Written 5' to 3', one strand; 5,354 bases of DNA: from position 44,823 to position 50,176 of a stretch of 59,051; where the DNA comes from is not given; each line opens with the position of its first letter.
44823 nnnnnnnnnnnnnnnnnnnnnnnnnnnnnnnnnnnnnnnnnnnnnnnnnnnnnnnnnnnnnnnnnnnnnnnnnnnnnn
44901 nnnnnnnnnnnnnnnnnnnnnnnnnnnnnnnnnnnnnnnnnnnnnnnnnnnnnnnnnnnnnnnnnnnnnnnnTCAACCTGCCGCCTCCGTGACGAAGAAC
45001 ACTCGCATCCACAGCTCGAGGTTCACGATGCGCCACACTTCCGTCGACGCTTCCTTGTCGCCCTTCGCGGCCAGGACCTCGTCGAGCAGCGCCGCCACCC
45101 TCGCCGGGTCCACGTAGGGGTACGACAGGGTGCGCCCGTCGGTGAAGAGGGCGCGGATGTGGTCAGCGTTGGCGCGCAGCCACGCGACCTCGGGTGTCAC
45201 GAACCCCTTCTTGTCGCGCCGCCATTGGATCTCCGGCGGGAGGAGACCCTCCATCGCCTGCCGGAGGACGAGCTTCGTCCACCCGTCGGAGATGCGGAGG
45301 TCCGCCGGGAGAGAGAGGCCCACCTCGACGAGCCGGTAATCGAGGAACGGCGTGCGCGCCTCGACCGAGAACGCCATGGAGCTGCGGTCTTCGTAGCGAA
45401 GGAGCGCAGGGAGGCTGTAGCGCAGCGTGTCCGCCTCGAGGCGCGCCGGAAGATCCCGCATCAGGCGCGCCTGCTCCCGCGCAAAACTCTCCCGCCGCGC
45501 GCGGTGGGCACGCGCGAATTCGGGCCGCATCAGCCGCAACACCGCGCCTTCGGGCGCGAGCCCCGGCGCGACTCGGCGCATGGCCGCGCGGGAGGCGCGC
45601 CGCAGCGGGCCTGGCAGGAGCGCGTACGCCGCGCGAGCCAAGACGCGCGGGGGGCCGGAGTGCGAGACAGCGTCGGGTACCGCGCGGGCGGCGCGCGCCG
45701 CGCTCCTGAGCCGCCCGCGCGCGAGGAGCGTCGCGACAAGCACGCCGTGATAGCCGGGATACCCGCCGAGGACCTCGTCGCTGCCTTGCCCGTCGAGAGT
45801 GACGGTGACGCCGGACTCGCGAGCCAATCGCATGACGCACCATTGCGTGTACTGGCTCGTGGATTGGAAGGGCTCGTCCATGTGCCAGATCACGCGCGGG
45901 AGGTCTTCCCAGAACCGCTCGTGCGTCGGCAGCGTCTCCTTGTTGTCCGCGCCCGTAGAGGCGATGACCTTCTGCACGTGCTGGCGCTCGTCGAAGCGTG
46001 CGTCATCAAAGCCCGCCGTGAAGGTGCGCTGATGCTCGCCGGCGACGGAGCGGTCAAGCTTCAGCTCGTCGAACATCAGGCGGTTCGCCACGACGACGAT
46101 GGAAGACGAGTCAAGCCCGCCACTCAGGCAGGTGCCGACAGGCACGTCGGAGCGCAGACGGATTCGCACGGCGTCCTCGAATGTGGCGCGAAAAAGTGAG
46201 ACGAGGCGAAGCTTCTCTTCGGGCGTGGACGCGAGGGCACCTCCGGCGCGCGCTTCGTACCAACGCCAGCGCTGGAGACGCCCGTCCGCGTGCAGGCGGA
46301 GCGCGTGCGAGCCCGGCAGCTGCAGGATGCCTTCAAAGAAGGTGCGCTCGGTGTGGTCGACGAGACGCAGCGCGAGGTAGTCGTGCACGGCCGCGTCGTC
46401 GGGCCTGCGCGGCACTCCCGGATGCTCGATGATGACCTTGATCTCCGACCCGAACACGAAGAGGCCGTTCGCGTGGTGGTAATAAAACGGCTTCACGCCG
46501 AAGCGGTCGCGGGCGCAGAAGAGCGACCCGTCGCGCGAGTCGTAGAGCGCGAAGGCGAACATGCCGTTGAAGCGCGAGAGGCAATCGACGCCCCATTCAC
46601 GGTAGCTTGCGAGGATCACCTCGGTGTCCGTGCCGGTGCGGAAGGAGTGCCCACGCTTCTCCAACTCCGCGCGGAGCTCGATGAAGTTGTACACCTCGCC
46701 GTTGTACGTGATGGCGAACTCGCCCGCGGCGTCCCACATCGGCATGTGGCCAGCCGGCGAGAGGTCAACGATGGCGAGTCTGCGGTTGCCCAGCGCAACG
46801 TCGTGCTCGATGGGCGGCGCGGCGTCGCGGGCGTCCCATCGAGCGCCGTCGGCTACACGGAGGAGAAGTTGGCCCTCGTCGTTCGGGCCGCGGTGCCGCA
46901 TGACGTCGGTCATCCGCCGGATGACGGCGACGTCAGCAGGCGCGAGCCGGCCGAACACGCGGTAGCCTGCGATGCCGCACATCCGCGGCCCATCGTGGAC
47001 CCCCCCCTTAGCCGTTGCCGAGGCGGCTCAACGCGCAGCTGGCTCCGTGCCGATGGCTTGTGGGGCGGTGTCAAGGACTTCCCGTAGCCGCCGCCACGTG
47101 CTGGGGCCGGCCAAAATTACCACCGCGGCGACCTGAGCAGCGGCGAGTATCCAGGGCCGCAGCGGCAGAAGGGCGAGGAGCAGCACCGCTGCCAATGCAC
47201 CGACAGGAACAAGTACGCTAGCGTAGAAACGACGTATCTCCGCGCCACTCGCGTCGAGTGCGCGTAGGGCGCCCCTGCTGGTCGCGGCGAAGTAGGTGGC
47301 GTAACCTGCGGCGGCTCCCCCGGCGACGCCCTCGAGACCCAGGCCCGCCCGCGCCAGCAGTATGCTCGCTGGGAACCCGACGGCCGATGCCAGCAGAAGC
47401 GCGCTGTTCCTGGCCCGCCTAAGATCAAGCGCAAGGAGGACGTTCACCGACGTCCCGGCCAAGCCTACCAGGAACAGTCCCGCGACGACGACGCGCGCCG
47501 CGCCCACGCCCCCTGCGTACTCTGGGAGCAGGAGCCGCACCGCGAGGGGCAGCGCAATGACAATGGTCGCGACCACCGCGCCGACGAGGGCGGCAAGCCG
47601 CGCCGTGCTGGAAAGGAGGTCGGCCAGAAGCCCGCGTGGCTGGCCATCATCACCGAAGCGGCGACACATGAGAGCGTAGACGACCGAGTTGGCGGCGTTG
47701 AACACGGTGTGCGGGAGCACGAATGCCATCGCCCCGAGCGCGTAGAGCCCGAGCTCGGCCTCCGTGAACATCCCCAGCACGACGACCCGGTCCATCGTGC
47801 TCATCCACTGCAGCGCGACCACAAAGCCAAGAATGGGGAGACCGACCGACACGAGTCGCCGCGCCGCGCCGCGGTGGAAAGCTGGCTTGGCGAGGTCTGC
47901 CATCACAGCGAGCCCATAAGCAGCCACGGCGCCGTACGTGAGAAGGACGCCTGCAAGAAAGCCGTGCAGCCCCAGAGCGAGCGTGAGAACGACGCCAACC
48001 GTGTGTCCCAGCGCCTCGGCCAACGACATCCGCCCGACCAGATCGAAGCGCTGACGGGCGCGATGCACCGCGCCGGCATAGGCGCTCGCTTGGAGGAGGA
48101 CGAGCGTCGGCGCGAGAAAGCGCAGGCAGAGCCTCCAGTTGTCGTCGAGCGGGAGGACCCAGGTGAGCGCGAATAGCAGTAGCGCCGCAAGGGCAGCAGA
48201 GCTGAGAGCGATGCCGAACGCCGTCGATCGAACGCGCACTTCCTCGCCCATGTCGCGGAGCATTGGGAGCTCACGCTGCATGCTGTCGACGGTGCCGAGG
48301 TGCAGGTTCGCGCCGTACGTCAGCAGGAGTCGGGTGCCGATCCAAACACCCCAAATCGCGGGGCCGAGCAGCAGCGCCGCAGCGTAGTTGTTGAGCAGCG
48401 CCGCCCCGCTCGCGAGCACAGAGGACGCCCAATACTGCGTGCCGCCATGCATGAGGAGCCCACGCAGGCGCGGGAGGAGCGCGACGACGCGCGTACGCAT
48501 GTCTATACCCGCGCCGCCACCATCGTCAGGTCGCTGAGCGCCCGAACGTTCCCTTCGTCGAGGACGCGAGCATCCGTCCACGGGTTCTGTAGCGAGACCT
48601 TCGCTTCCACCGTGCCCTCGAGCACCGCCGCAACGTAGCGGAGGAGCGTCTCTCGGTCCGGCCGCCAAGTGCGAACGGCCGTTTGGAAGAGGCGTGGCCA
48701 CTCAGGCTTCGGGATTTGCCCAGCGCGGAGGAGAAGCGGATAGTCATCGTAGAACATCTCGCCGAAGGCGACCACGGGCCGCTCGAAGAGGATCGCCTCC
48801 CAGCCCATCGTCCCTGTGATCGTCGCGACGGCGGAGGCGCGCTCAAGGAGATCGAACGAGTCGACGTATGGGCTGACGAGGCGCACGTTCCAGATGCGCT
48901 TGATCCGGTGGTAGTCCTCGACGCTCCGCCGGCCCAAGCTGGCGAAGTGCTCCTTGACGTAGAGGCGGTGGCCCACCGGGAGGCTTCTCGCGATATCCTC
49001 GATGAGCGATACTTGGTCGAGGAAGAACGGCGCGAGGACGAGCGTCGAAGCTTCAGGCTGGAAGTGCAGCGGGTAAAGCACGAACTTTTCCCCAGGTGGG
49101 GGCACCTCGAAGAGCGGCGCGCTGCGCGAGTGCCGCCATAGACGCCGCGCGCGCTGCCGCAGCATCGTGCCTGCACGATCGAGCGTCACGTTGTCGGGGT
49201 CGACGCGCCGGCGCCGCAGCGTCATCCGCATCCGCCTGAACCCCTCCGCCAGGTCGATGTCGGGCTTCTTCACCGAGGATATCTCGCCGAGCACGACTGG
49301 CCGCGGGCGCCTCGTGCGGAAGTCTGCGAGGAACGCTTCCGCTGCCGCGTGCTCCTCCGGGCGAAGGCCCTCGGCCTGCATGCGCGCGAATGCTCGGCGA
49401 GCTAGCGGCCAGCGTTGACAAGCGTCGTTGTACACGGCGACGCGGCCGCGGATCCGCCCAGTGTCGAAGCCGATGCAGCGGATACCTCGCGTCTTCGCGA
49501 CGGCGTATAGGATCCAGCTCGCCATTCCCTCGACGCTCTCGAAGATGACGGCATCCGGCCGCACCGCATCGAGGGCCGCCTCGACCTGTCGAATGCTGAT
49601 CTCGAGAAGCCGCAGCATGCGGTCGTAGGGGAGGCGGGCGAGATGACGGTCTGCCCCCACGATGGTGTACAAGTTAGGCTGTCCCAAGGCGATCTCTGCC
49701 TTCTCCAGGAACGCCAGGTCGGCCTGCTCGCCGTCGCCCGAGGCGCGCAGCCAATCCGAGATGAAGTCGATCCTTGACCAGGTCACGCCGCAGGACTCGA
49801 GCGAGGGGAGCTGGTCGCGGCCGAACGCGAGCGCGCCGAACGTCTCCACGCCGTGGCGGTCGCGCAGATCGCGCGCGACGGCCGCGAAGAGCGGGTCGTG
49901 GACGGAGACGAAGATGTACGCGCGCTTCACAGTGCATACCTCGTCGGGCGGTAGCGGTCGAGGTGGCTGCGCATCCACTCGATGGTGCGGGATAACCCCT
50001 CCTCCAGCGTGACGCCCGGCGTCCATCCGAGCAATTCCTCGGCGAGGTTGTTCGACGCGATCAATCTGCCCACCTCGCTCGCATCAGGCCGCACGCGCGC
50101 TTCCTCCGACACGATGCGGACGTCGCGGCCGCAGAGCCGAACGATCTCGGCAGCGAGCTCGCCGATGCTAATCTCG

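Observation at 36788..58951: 22-kb, 18-gene single-strand operon: bacterial-style lipid-linked glycan assembly plus nonulosonic acid synthesis in an apparently archaeal genome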

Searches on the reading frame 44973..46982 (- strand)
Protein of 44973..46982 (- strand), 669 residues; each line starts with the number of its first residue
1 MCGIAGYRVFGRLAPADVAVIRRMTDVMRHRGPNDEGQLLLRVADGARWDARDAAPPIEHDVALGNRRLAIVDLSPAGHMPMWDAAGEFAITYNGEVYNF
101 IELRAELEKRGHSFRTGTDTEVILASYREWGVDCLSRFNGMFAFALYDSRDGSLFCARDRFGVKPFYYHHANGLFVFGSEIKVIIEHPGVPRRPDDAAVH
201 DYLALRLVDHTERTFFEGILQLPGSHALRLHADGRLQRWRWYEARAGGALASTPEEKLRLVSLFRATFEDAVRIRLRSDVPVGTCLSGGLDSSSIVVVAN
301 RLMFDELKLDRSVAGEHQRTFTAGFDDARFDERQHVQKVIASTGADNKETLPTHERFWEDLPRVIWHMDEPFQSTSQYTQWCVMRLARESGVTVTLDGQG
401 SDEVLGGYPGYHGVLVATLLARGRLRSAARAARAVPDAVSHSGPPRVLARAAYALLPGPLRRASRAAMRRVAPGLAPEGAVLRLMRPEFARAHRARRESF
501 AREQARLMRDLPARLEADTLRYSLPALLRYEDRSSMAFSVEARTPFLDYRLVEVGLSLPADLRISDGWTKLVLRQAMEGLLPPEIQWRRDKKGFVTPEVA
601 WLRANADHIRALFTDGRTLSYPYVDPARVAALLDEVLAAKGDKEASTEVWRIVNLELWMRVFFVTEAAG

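Call 7: search_protein_families(library=pfam, proteins=[window:44973-46982:-], max_evalue=0.001)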
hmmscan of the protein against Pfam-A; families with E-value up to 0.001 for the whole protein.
window:44973-46982:- (669 aa): 4 families
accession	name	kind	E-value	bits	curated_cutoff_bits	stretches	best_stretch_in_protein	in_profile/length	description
PF00733.27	Asn_synthase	-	1.8e-83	281.6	21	1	264-660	2-354/354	Asparagine synthase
PF13537.11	GATase_7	-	2.3e-44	150.8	25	1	67-184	2-121/123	Glutamine amidotransferase domain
PF13522.11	GATase_6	-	1e-41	142.4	27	1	58-180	8-130/130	Glutamine amidotransferase domain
PF12481.13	DUF3700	-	7e-05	22.8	27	1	135-184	126-176/228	Aluminium induced protein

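Call 20: search_protein_families(library=ncbifam, proteins=[window:44973-46982:-], max_evalue=0.00001)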
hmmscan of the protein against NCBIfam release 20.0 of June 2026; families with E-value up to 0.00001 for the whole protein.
window:44973-46982:- (669 aa): 9 families
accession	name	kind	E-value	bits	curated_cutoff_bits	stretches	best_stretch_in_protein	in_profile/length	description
TIGR01536.1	asn_synth_AEB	equivalog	3.2e-139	465.2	267.1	1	2-594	1-517/517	asparagine synthase (glutamine-hydrolyzing)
TIGR03108.1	eps_aminotran_1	hypoth_equivalog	2.5e-111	373.3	816.9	1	1-660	1-626/628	XrtA/PEP-CTERM system amidotransferase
NF033535.1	lass_lactam_cya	exception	2.8e-106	356.6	525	2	1-406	1-377/668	lasso peptide isopeptide bond-forming cyclase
TIGR03104.1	trio_amidotrans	equivalog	4.8e-93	312.4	570.1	2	1-414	1-386/589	N-acetylglutaminylglutamine amidotransferase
NF006949.0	PRK09431.1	equivalog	1.5e-75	254.8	499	3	1-186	1-167/554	asparagine synthase B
NF033561.1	macrolact_Ik_Al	subfamily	1.9e-30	106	300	1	136-661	77-557/561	albusnodin/ikarugamycin family macrolactam cyclase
TIGR01135.1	glmS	equivalog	8e-09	34.5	418.05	1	81-187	86-200/607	glutamine--fructose-6-phosphate transaminase (isomerizing)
NF001484.0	PRK00331.1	subfamily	3e-08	32.5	381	1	81-182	87-196/601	isomerizing glutamine--fructose-6-phosphate transaminase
TIGR01134.1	purF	equivalog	1.2e-07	31.5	350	1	86-180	93-195/432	amidophosphoribosyltransferase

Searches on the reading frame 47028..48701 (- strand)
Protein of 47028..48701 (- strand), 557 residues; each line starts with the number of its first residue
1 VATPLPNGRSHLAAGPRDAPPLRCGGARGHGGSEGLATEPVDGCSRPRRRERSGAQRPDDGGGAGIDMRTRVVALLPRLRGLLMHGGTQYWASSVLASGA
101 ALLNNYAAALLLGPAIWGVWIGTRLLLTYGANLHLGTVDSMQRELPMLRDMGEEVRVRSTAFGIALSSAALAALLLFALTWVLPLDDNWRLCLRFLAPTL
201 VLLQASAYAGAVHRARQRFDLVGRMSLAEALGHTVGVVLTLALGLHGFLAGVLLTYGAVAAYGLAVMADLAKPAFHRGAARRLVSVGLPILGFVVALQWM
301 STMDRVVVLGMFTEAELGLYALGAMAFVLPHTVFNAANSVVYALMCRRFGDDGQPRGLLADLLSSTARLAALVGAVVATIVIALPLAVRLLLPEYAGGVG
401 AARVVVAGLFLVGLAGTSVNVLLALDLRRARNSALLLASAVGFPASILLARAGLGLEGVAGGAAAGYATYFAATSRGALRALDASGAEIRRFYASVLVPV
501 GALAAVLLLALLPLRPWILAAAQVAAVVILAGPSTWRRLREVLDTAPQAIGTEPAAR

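Call 7: search_protein_families(library=pfam, proteins=[window:47028-48701:-], max_evalue=0.001)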
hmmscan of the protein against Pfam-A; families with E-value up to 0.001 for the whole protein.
window:47028-48701:- (557 aa): 1 family
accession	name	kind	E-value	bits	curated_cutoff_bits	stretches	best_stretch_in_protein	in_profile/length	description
PF13440.11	Polysacc_synt_3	-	1.2e-09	38.3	23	1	159-383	48-276/293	Polysaccharide biosynthesis protein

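Call 20: search_protein_families(library=ncbifam, proteins=[window:47028-48500:-], max_evalue=0.00001)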
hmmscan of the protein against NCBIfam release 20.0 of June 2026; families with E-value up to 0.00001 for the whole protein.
window:47028-48500:- (490 aa): 0 families

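Call 59: search_protein_families(library=pfam, proteins=[window:47028-48500:-], max_evalue=1)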
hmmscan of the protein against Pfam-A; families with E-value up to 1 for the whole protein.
window:47028-48500:- (490 aa): 1 family
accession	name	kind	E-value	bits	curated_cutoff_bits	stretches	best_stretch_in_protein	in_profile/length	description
PF13440.11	Polysacc_synt_3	-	8.8e-10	38.7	23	1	92-316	48-276/293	Polysaccharide biosynthesis protein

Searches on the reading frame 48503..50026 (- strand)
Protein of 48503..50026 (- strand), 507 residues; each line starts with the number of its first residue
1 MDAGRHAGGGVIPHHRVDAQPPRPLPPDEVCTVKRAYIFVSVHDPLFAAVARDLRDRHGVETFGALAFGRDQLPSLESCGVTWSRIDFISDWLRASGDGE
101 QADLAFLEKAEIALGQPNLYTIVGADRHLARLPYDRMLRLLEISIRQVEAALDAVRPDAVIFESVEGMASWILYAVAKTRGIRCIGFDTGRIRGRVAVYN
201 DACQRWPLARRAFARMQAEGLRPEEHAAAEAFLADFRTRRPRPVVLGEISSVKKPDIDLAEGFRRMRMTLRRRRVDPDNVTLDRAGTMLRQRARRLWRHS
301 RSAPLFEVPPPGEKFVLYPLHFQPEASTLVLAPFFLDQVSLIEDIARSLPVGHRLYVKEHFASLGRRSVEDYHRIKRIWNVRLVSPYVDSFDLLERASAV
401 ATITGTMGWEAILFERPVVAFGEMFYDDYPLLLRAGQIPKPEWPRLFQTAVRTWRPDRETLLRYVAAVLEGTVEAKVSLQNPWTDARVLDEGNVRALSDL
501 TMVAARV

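Call 7: search_protein_families(library=pfam, proteins=[window:48503-50026:-], max_evalue=0.001)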
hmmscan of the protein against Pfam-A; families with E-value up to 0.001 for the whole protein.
window:48503-50026:- (507 aa): 1 family
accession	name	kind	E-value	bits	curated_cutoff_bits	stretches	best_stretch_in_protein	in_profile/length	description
PF05159.20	Capsule_synth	-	3.4e-06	27.2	20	1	342-427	177-267/310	Capsule polysaccharide biosynthesis protein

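Call 20: search_protein_families(library=ncbifam, proteins=[window:48503-49930:-], max_evalue=0.00001)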
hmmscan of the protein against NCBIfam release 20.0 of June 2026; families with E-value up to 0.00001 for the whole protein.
window:48503-49930:- (475 aa): 0 families

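Call 50: search_solved_structures(query=window:48503-49930:-, max_evalue=1, show_alignments=0)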
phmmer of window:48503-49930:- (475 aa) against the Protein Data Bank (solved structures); distinct sequences matched with E-value up to 1: 9.
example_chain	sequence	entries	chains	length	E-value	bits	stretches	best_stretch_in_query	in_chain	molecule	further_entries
6mgd_A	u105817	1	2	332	2.5e-06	29.6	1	246-400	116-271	Capsular polysaccharide export system protein KpsC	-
8fuw_A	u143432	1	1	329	0.00097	21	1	322-399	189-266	Capsule polysaccharide export protein KpsC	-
8fux_A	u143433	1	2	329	0.00098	21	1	322-399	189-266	Capsule polysaccharide export protein KpsC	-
6mgc_A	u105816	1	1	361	0.0011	20.8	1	322-399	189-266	Capsule polysaccharide export protein KpsC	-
6mgb_A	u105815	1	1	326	0.0019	20.1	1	319-399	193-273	Capsular polysaccharide export system protein KpsC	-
2oo6_A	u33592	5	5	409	0.054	15.3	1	126-205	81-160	Putative L-alanine-DL-glutamate epimerase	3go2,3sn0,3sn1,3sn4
1hzu_A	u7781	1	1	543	0.95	11.2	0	149-252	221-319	NITRITE REDUCTASE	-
1hzv_A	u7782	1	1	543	0.97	11.2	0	149-252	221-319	NITRITE REDUCTASE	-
1bl9_A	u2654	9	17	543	0.97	11.2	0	149-252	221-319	NITRITE REDUCTASE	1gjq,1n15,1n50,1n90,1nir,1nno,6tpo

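Call 59: search_protein_families(library=pfam, proteins=[window:48503-49930:-], max_evalue=1)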
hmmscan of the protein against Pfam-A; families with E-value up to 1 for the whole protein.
window:48503-49930:- (475 aa): 2 families
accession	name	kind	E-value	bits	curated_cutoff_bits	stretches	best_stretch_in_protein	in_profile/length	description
PF05159.20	Capsule_synth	-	3e-06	27.4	20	1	310-395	177-267/310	Capsule polysaccharide biosynthesis protein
PF04007.18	DUF354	-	0.24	10.8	22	1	346-388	242-284/349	Protein of unknown function (DUF354)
